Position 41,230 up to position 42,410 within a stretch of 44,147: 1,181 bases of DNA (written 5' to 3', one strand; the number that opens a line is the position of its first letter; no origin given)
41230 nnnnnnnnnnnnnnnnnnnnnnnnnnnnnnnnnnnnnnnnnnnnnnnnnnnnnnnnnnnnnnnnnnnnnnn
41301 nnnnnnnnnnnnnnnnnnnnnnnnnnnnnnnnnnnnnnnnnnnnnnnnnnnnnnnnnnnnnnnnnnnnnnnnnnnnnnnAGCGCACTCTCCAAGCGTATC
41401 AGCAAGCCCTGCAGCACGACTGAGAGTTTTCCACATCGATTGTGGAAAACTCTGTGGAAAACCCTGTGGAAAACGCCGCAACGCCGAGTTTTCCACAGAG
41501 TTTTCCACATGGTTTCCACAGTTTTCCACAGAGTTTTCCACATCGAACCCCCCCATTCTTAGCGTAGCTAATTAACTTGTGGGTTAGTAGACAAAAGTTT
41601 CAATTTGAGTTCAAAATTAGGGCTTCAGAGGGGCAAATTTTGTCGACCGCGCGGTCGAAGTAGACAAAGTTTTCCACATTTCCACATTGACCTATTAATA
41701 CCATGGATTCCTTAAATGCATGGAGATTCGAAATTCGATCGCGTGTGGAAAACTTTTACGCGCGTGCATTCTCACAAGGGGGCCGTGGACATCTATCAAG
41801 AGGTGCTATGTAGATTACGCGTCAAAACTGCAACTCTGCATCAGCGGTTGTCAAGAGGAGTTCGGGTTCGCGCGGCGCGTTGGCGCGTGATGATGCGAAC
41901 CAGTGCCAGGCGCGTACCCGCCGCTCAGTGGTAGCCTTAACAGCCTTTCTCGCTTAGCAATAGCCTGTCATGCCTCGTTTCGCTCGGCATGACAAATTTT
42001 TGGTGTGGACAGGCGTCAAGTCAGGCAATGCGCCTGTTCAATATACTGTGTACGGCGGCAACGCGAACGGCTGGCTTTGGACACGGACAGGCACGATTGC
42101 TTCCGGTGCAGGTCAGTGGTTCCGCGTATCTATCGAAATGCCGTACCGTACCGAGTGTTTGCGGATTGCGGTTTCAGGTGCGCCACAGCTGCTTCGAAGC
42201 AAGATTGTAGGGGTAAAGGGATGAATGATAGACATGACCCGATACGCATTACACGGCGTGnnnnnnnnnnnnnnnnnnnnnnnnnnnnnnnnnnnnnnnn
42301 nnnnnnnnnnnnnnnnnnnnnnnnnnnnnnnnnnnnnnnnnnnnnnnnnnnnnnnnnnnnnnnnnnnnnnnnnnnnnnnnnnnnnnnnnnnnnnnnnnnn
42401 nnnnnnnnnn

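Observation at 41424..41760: Twelve DnaA boxes plus an AT-rich tract: candidate oriC with no dnaA/dnaN neighbour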

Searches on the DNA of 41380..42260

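Call 58: search_rna_families(source=window, start=41380, end=42260, threshold=evalue, max_evalue=1)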
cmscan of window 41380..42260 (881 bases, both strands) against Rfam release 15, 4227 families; matches with E-value up to 1: 10.
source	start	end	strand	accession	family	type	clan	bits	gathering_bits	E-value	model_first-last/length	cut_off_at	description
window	41436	41546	-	RF04206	MIR9555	Gene; miRNA;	-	26.9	119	0.022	1-137/137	no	MIR9555 microRNA precursor family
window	41453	41509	-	RF03789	MIR5269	Gene; miRNA;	-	24.6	60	0.059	1-80/80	no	MIR5269 microRNA precursor family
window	41445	41517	+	RF03571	mir-734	Gene; miRNA;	-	24.3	100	0.042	1-93/93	no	mir-734 microRNA precursor family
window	41443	41507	+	RF03694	mir-266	Gene; miRNA;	-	24.2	80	0.044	1-83/83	no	mir-266 microRNA precursor family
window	41441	41510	-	RF03903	mir-679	Gene; miRNA;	-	23.1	80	0.03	1-74/74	no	mir-679 microRNA precursor family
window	41452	41521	+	RF03912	mir-4659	Gene; miRNA;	-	21.6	92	0.14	1-73/73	no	mir-4659 microRNA precursor family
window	41442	41543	+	RF04127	MIR8007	Gene; miRNA;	-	21.5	195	0.13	1-226/226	no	MIR8007 microRNA precursor family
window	41452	41521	-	RF03912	mir-4659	Gene; miRNA;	-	21.3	92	0.18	1-73/73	no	mir-4659 microRNA precursor family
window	41449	41511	-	RF01545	TB3Cs2H1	Gene; snRNA; snoRNA; HACA-box;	-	20.2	60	0.39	1-69/69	no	Trypanosomatid snoRNA TB3Cs2H1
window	41446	41518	+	RF04170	MIR7723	Gene; miRNA;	-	17.5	200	0.94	1-235/235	no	MIR7723 microRNA precursor family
